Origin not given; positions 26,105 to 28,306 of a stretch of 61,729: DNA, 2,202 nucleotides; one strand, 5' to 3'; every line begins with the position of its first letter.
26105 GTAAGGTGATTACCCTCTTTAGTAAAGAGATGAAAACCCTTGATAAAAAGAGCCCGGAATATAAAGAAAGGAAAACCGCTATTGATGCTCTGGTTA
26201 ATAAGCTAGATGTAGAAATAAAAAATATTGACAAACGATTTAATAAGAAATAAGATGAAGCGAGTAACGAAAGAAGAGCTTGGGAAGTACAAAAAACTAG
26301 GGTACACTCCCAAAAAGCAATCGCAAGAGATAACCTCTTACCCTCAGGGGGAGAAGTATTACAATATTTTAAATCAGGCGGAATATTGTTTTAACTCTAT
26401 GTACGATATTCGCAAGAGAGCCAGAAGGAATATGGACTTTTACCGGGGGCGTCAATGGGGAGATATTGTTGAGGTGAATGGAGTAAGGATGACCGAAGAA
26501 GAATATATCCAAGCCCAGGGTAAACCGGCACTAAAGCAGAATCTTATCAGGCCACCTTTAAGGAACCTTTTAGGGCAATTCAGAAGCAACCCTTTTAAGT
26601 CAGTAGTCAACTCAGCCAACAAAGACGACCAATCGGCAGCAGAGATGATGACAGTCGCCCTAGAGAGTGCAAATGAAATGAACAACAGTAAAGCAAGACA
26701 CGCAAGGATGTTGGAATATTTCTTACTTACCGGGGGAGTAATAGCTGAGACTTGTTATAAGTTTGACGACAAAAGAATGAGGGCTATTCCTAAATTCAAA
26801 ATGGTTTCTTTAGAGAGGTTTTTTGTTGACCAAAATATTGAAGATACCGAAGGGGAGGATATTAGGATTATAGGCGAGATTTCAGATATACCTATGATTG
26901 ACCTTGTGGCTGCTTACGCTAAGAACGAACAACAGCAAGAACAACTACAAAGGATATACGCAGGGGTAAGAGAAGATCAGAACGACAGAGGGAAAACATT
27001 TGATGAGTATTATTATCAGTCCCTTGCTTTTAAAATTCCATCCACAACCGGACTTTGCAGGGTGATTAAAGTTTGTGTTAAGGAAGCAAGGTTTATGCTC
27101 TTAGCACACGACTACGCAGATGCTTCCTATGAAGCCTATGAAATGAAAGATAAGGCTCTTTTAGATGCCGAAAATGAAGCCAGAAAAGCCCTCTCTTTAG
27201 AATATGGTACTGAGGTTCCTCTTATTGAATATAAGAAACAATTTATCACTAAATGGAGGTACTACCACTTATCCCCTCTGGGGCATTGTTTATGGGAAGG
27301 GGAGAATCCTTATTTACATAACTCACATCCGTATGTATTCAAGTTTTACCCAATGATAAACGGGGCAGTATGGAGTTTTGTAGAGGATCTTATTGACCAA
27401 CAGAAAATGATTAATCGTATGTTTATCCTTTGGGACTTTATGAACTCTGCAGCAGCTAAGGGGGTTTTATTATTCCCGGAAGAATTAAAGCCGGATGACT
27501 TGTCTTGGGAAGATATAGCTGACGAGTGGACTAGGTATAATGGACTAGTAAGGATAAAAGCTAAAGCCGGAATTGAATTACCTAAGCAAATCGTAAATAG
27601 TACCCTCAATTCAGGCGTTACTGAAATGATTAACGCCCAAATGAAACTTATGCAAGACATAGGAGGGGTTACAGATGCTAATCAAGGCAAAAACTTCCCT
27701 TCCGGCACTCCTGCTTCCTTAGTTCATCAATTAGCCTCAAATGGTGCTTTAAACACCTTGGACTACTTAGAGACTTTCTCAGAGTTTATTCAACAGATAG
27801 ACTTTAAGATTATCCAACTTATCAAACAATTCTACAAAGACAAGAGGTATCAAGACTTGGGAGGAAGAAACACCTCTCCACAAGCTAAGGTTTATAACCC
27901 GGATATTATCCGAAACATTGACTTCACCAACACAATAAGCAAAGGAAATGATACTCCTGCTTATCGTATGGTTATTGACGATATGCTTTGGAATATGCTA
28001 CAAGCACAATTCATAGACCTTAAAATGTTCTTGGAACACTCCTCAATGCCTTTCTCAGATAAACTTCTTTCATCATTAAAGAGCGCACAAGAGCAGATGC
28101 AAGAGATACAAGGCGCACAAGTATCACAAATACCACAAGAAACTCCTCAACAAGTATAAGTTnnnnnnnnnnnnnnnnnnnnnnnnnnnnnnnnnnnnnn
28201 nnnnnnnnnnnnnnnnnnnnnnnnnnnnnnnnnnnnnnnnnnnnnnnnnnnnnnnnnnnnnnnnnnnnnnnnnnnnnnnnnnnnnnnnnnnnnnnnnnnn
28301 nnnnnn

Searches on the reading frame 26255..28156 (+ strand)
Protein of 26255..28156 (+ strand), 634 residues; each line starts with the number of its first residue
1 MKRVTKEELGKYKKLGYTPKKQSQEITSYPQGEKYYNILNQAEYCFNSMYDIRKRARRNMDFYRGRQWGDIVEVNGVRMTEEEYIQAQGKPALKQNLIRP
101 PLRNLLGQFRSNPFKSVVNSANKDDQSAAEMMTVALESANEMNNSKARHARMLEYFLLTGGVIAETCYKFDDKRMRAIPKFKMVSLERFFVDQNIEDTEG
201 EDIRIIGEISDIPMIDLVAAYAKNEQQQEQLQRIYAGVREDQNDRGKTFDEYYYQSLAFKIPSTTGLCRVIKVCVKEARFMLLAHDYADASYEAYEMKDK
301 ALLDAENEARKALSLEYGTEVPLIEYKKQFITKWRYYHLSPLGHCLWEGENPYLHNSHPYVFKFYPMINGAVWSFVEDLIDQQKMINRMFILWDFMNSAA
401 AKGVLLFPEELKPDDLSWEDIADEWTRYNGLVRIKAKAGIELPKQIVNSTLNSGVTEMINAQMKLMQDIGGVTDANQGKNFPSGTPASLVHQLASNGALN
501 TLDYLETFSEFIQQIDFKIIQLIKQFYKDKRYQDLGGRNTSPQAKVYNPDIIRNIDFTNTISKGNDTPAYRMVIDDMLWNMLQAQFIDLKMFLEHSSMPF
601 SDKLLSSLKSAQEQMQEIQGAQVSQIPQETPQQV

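Call 11: search_protein_families(library=phrogs, proteins=[window:26255-28156:+], max_evalue=0.001)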
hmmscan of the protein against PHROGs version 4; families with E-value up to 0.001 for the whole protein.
window:26255-28156:+ (634 aa): 1 family
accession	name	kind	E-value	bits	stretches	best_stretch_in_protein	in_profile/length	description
phrog_156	-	head and packaging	3.4e-57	195.3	1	38-632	15-583/681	portal protein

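Call 12: search_protein_families(library=pfam, proteins=[window:26255-28156:+], max_evalue=0.01)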
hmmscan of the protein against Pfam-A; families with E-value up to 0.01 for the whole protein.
window:26255-28156:+ (634 aa): 2 families
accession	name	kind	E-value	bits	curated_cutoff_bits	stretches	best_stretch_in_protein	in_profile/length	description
PF16510.12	P22_portal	-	1.5e-34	120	26.1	1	42-632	4-567/594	Phage P22-like portal protein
PF23899.1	SU10_portal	-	0.0023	16.9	30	1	427-584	377-528/593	Phage SU10 portal protein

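Call 66: find_related_loci(query=window:26255-28156:+, collection=genome_contigs, flank=10000)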
Query window:26255-28156:+ (634 aa) in genome_contigs; peptide patterns used: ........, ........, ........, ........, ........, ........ (x = any residue, [..] = any of these).
38 stretches matched a pattern, but none encodes a relative of the query by tblastn (E <= 1e-3).
